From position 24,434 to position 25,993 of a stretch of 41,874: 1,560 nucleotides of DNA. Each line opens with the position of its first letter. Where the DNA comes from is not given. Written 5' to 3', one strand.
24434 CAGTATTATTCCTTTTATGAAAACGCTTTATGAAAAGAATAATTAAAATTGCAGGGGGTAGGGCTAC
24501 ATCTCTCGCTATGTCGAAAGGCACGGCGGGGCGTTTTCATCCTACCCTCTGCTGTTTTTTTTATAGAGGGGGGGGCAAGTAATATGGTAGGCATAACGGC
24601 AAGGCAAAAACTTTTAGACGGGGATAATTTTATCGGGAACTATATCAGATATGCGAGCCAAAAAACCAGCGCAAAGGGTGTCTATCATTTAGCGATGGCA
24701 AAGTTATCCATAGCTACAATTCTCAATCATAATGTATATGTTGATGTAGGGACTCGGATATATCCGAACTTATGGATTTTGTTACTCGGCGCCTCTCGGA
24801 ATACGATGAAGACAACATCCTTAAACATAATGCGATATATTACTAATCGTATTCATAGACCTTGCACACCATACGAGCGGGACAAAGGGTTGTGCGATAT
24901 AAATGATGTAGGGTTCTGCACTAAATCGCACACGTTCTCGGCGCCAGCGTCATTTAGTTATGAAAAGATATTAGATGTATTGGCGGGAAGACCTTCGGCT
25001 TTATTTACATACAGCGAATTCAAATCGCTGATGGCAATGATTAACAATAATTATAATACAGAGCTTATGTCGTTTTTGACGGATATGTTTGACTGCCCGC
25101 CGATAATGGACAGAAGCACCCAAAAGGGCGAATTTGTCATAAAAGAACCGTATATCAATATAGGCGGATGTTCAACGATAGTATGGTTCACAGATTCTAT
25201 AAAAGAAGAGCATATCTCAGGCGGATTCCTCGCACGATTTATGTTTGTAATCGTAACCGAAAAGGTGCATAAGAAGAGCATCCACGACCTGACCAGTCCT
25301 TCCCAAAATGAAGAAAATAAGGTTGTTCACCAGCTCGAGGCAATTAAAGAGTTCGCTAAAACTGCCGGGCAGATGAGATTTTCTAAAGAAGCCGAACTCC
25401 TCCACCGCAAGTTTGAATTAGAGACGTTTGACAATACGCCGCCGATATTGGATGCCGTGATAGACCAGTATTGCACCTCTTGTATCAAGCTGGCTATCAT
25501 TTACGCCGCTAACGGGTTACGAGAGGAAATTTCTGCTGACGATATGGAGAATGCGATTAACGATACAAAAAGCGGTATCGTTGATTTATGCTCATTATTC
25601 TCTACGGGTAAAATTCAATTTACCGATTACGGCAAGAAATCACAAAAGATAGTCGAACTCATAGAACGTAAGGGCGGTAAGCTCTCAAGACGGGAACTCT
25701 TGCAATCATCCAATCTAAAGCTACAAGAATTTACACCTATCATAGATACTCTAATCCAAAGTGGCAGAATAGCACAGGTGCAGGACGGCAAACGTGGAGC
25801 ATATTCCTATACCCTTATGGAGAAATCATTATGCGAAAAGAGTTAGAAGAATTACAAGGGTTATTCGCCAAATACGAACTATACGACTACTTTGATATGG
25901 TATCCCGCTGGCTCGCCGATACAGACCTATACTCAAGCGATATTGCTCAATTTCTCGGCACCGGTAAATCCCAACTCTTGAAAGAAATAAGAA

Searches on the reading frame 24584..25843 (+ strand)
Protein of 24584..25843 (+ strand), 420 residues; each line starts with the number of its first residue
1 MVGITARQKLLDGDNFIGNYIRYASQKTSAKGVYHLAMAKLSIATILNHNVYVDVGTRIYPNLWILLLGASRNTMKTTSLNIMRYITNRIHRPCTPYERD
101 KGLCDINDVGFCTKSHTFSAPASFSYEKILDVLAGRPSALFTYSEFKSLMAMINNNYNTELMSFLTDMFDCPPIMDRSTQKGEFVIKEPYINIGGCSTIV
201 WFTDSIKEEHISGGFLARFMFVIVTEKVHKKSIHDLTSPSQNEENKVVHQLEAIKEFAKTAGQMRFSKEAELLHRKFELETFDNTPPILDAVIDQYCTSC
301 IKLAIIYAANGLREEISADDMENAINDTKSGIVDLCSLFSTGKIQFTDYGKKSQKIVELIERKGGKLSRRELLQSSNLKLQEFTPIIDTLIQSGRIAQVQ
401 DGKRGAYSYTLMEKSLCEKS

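Call 15: search_protein_families(library=pfam, proteins=[window:24584-25843:+], max_evalue=0.01)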
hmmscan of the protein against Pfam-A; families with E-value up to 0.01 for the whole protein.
window:24584-25843:+ (420 aa): 1 family
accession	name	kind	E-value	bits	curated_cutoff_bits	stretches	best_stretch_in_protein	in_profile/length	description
PF13148.11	DUF3987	-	1e-13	51.6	27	1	124-325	130-348/364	Protein of unknown function (DUF3987)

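Call 17: search_dna_similar(query=window:24584-25843:+, collection=phages, mode=protein, max_rows=15)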
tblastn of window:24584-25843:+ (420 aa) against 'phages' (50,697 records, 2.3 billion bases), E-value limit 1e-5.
Records with a match: 20; places in all: 20; records where one place covers at least 80% of the query: 19.
Best place of each record, by identity: <60% 20.
By first word of the organism name: Pseudomonas 15; Curtobacterium 2; Caudoviricetes 1; Bacteriophage 1; Vibrio 1.
By host as written in the record: Pseudomonas aeruginosa 11; - 4; Curtobacterium flaccumfaciens NRRL B-729 SEA 2; Pseudomonas sp. 1; Psuedomonas aeruginosa 1; Vibrio splendidus 1.
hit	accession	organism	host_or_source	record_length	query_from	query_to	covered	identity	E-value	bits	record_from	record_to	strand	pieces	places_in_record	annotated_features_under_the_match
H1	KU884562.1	Pseudomonas phage PaMx35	Pseudomonas aeruginosa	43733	15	416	96%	22.9%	1e-9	66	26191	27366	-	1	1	putative primase | putative DNA polymerase I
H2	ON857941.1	Pseudomonas phage vB_PaeP_FBPa48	Pseudomonas sp.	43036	15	416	96%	22.9%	2e-9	66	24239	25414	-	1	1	hypothetical protein | DNA polymerase I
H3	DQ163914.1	Pseudomonas phage 119X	-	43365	15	416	96%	22.9%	2e-9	66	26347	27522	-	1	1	record has no annotation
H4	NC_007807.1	Pseudomonas phage 119X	Pseudomonas aeruginosa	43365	15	416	96%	22.9%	2e-9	66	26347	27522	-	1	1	119X_gp30: DNA primase | 119X_gp31: DNA polymerase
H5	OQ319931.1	Pseudomonas phage 20Aug470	Pseudomonas aeruginosa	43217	15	416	96%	22.9%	3e-9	66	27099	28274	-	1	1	DNA primase | hypothetical protein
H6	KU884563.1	Pseudomonas phage PaMx41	Pseudomonas aeruginosa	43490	15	416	96%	22.9%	3e-9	66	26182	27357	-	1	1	putative primase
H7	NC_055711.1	Pseudomonas phage PaMx41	Pseudomonas aeruginosa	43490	15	416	96%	22.9%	3e-9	66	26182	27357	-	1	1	DNA primase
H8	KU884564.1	Pseudomonas phage PaMx43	Pseudomonas aeruginosa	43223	15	416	96%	22.9%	3e-9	66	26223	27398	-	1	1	putative primase | putative DNA polymerase I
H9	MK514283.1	Pseudomonas phage vB_PaeP_TF17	Psuedomonas aeruginosa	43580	15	416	96%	22.9%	3e-9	66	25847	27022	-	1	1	putative primase | putative DNA polymerase I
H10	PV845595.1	Pseudomonas phage Ph_15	Pseudomonas aeruginosa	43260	15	416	96%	22.7%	3e-9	65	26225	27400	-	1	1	putative primase | putative DNA polymerase I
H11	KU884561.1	Pseudomonas phage PaMx33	Pseudomonas aeruginosa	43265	15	416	96%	22.7%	5e-9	64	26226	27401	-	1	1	putative primase | putative DNA polymerase I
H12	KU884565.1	Pseudomonas phage PaMx46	Pseudomonas aeruginosa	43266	15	416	96%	22.7%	5e-9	64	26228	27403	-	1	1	putative primase | putative DNA polymerase I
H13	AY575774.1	Pseudomonas phage PaP2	-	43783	15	416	96%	22.7%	8e-9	64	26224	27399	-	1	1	orf30: p30 | orf31: p31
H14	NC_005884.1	Pseudomonas phage PaP2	Pseudomonas aeruginosa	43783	15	416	96%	22.7%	8e-9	64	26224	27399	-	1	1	DNA primase | DNA polymerase I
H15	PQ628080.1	Pseudomonas phage Neko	Pseudomonas aeruginosa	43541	15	416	96%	22.5%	2e-8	62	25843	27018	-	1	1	putative primase | DNA polymerase I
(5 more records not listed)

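Call 29: find_homologous_proteins(query=window:24584-25843:+, max_evalue=0.00001)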
Query window:24584-25843:+ (420 aa): 1 proteins with E <= 0.00001 among 3086 candidates.
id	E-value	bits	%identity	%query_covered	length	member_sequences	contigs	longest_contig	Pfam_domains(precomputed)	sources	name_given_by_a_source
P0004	1.0e-270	915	96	100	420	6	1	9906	PF13148.12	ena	-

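Call 30: find_encoding_contigs(protein=P0004, flank=10000, max_places=5)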
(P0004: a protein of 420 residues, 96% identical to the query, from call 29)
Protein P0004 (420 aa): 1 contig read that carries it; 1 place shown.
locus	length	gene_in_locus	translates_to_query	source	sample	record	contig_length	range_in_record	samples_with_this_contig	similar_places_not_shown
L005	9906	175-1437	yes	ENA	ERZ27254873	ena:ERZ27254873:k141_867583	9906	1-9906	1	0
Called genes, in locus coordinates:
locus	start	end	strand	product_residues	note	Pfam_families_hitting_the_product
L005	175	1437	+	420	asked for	PF13148:DUF3987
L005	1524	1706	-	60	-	-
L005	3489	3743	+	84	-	-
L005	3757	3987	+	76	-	-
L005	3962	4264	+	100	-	-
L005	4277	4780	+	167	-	PF07352:Phage_Mu_Gam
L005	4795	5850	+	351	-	PF03837:RecT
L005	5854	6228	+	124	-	PF00436:SSB, PF22657:SSB_1 (weak)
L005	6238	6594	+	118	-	-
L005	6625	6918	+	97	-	-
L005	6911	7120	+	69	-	-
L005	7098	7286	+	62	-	-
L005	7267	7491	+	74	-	-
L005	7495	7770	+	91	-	-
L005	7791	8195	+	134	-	-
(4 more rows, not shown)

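Call 34: find_related_loci(query=A5, collection=metagenome_contigs, flank=5000)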
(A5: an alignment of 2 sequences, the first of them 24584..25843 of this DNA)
Query A5 (420 aa) in metagenome_contigs; peptide patterns used: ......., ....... (x = any residue, [..] = any of these).
252 stretches matched a pattern; 1 encode a relative of the query (tblastn E <= 1e-3); 1 distinct loci.
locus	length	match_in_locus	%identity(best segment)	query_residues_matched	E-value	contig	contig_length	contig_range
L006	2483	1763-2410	27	43-271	5e-17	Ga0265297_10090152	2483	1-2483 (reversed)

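Call 56: search_protein_representatives(protein=window:24584-25843:+)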
Query: 420 residues. Proteins with E-value up to 0.001 (for the whole library): 3803; up to 1e-10: 1133; up to 1e-30: 69. The best 150 are listed.
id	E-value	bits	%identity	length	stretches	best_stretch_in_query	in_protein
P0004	3.2e-271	915.3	96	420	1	1-420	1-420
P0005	3.3e-69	250.2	36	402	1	15-403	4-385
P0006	2.3e-50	188.2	31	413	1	14-411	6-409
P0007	2.0e-42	162.1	33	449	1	13-401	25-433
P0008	4.5e-42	160.9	35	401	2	121-406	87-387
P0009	3.6e-40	154.6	31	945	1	6-407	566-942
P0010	4.5e-40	154.3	31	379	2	120-400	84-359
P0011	5.3e-40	154.1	33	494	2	116-399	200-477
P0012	1.6e-39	152.5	34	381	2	120-396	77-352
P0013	6.1e-39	150.6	32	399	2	121-400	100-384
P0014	7.3e-39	150.3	30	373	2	115-409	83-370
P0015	7.6e-39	150.3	30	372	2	115-400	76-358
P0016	8.6e-39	150.1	33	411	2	113-406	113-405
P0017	1.8e-38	149.0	32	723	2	119-400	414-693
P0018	2.1e-37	145.6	33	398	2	120-396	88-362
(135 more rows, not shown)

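Call 57: find_encoding_contigs(protein=P0005, flank=6000, max_places=6)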
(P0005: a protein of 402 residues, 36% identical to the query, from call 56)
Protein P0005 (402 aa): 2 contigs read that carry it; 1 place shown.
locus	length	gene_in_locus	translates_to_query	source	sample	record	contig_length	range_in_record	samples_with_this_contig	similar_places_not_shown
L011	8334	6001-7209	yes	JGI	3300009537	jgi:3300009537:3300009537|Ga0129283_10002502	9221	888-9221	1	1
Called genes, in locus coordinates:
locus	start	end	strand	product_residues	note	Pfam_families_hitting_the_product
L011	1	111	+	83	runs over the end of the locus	-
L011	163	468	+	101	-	-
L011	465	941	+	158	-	-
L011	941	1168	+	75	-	-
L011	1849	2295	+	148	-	-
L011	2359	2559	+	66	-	-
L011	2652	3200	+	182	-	PF07352:Phage_Mu_Gam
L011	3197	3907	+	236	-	PF04404:ERF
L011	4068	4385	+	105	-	-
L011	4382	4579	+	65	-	-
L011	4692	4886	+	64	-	-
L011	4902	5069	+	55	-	-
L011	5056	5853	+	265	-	PF00145:DNA_methylase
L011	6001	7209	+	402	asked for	PF13148:DUF3987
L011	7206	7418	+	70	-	-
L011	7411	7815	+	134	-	-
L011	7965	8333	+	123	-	?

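Call 63: find_related_loci(query=A7, collection=viral_contigs, flank=6000)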
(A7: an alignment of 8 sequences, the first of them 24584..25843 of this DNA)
Query A7 (420 aa) in viral_contigs; peptide patterns used: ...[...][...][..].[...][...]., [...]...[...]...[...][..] (x = any residue, [..] = any of these).
341 stretches matched a pattern; 283 encode a relative of the query (tblastn E <= 1e-3); the best 80 are kept; 80 distinct loci.
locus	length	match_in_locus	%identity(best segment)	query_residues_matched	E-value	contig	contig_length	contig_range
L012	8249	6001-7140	36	15-401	6e-76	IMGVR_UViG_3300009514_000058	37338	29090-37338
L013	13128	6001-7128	28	14-413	3e-43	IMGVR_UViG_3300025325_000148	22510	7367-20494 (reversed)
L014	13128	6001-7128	28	14-413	3e-43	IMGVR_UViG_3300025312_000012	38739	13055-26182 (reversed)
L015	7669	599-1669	29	16-396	9e-39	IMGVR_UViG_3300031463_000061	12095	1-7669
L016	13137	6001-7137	30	6-406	2e-45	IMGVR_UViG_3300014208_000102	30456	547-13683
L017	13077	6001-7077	26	15-396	2e-35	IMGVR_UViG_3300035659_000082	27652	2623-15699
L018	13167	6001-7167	27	7-406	2e-33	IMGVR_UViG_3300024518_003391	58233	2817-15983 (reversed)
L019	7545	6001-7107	26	11-397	8e-30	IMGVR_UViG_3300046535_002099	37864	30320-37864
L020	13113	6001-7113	24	11-400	3e-29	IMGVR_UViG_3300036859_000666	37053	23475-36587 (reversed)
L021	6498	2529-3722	23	15-420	1e-25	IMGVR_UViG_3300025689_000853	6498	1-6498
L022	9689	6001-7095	25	10-396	9e-26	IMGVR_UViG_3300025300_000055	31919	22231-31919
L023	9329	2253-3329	25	15-392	6e-22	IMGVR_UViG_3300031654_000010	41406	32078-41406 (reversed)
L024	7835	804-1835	21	16-378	4e-20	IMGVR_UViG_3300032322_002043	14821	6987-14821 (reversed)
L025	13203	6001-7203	25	12-407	6e-20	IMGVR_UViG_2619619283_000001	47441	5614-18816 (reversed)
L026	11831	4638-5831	24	15-407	6e-19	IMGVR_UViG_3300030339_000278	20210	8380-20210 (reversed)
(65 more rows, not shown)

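Call 64: find_encoding_contigs(protein=P0006, flank=6000, max_places=4)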
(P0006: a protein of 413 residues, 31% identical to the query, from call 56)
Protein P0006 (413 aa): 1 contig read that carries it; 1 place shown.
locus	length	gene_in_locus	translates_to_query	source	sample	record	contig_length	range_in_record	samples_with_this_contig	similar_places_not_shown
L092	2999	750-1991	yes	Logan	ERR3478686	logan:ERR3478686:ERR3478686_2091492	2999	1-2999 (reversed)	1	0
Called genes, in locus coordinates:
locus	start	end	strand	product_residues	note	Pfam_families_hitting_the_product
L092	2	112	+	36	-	?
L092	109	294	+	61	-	-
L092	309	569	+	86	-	-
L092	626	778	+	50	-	-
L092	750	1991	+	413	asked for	PF13148:DUF3987 (weak)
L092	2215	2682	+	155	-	-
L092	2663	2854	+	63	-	-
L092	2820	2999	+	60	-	?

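Call 74: find_related_loci(query=P0005, collection=viral_contigs, flank=5500)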
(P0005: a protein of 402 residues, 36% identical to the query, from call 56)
Query P0005 (402 aa) in viral_contigs; peptide patterns used: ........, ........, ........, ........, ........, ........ (x = any residue, [..] = any of these).
5 stretches matched a pattern; 1 encode a relative of the query (tblastn E <= 1e-3); 1 distinct loci.
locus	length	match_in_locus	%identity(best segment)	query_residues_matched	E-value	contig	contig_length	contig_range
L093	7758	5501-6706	100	1-402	0e+0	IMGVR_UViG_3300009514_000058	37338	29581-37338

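Call 75: find_related_loci(query=L013:6001-7128:+, collection=viral_contigs, flank=3000)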
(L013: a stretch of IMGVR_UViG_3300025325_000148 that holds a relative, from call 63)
Query L013:6001-7128:+ (376 aa) in viral_contigs; peptide patterns used: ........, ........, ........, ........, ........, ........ (x = any residue, [..] = any of these).
11 stretches matched a pattern; 2 encode a relative of the query (tblastn E <= 1e-3); 2 distinct loci.
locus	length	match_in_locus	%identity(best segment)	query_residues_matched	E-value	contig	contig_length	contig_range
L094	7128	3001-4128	100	1-376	0e+0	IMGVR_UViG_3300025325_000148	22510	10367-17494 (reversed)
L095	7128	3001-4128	100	1-376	0e+0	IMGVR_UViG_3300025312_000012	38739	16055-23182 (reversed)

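Call 78: find_related_loci(query=A8, collection=genome_contigs, flank=3000)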
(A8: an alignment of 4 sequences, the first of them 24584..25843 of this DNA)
Query A8 (420 aa) in genome_contigs; peptide patterns used: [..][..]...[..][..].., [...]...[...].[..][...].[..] (x = any residue, [..] = any of these).
31 stretches matched a pattern, but none encodes a relative of the query by tblastn (E <= 1e-3).

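Call 95: search_dna_similar(query=P0005, collection=phages, mode=protein, max_rows=12)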
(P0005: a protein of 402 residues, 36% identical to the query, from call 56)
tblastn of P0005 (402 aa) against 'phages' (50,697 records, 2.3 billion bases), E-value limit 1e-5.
Records with a match: 25; places in all: 25; records where one place covers at least 80% of the query: 6.
Best place of each record, by identity: <60% 25.
By first word of the organism name: Arthrobacter 15; Streptomyces 4; Caudoviricetes 2; Curtobacterium 2; Stenotrophomonas 1; Vibrio 1.
By host as written in the record: Arthrobacter sp. ATCC 21022 15; Streptomyces lividans JI 1326 3; Curtobacterium flaccumfaciens NRRL B-729 SEA 2; Stenotrophomonas maltophilia Jojan 1; - 1; Streptomyces griseofuscus ATCC 23916 1; Methanomicrobiales 1; Vibrio splendidus 1.
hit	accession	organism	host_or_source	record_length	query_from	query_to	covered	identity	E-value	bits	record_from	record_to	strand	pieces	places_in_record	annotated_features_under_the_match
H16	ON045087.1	Stenotrophomonas virus Jojan60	Stenotrophomonas maltophilia Jojan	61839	5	379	93%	24.1%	5e-9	64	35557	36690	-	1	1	DNA primase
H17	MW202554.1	Caudoviricetes sp.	Manatee Spring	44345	1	397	99%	21.5%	2e-9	66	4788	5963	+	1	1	hypothetical protein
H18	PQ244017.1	Arthrobacter phage Amavida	Arthrobacter sp. ATCC 21022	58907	1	309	77%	27.4%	2e-10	69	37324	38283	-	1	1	58: DNA primase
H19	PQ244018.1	Arthrobacter phage Heylee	Arthrobacter sp. ATCC 21022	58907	1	309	77%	27.4%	2e-10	69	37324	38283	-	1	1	59: DNA primase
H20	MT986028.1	Arthrobacter phage Thunderclap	Arthrobacter sp. ATCC 21022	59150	1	309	77%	27.4%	2e-10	69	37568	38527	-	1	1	56: DNA primase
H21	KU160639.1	Arthrobacter phage Anansi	Arthrobacter sp. ATCC 21022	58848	1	309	77%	27.4%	2e-10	69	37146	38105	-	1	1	56: DNA primase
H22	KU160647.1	Arthrobacter phage Gorgeous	Arthrobacter sp. ATCC 21022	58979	1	309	77%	27.4%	2e-10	69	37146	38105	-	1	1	56: DNA primase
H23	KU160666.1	Arthrobacter phage SorJuana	Arthrobacter sp. ATCC 21022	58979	1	309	77%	27.4%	2e-10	69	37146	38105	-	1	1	56: DNA primase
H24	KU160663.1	Arthrobacter phage Rings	Arthrobacter sp. ATCC 21022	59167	1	309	77%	27.4%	2e-10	69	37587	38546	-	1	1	57: DNA primase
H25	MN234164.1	Arthrobacter phage Yeezus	Arthrobacter sp. ATCC 21022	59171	1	309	77%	27.4%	2e-10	69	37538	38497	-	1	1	57: DNA primase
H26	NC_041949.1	Arthrobacter phage Amigo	Arthrobacter sp. ATCC 21022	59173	1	309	77%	27.4%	2e-10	69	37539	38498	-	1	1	57: DNA primase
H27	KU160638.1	Arthrobacter phage Amigo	Arthrobacter sp. ATCC 21022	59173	1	309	77%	27.4%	2e-10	69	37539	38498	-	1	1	57: DNA primase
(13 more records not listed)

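Call 96: search_dna_similar(query=L017:4954-7113:+, collection=phages, mode=protein, max_rows=12)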
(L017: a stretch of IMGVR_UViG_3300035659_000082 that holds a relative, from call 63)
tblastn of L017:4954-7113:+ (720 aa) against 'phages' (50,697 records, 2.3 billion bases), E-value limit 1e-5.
Records with a match: 42; places in all: 42; records where one place covers at least 80% of the query: 0.
Best place of each record, by identity: <60% 42.
By first word of the organism name: Pseudomonas 15; Arthrobacter 13; Rhodococcus 3; Caudoviricetes 2; Curtobacterium 2; Polaromonas 1; Bacteriophage 1; Microcystis 1; Vibrio 1; Desulfofustis 1; and 2 more.
By host as written in the record: Arthrobacter sp. ATCC 21022 13; Pseudomonas aeruginosa 11; - 6; Rhodococcus equi 2; Curtobacterium flaccumfaciens NRRL B-729 SEA 2; Polaromonas sp. 1; Microcystis elabens 1; Vibrio splendidus 1; and 5 more.
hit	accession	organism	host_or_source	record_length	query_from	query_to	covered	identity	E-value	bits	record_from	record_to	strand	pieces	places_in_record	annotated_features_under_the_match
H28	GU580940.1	Rhodococcus phage ReqiDocB7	Rhodococcus equi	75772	344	709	51%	25.2%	7e-10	69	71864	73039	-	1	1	gp102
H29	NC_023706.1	Rhodococcus phage ReqiDocB7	Rhodococcus equi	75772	344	709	51%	25.2%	7e-10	69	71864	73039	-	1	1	helicase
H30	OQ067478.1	Polaromonas phage Tiera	Polaromonas sp.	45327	344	710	51%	24.6%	1e-14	85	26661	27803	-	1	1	putative primase | DNA polymerase I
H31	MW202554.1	Caudoviricetes sp.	Manatee Spring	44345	349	706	50%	24.4%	1e-18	97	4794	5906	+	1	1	hypothetical protein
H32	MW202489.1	Bacteriophage sp.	Manatee Spring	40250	324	709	54%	21.6%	9e-15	85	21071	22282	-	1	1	hypothetical protein | DNA polymerase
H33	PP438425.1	Microcystis phage Mel-JY34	Microcystis elabens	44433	354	708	49%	21.2%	8e-15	85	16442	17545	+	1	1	DUF3987 family protein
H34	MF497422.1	Vibrio phage vB_VspS_VS-ABTNL-3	Vibrio splendidus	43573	351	673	45%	22.8%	3e-16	90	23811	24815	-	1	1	hypothetical protein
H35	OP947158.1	Desulfofustis phage LS06-2018-MD01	-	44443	363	649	40%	23.4%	2e-10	71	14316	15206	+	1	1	DNA primase | hypothetical protein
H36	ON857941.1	Pseudomonas phage vB_PaeP_FBPa48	Pseudomonas sp.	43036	351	629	39%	24.0%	2e-9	67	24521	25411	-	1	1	hypothetical protein | DNA polymerase I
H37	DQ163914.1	Pseudomonas phage 119X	-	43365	351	629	39%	24.0%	2e-9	67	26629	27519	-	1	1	record has no annotation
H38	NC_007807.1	Pseudomonas phage 119X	Pseudomonas aeruginosa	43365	351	629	39%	24.0%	2e-9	67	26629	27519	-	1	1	119X_gp30: DNA primase | 119X_gp31: DNA polymerase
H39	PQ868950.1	Curtobacterium phage Nonagon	Curtobacterium flaccumfaciens NRRL ...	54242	298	545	34%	26.9%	7e-9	66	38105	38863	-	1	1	60: DNA primase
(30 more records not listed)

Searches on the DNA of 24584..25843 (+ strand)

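Call 79: search_rna_families(sources=[L011, L013, L017, L092], threshold=gathering)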
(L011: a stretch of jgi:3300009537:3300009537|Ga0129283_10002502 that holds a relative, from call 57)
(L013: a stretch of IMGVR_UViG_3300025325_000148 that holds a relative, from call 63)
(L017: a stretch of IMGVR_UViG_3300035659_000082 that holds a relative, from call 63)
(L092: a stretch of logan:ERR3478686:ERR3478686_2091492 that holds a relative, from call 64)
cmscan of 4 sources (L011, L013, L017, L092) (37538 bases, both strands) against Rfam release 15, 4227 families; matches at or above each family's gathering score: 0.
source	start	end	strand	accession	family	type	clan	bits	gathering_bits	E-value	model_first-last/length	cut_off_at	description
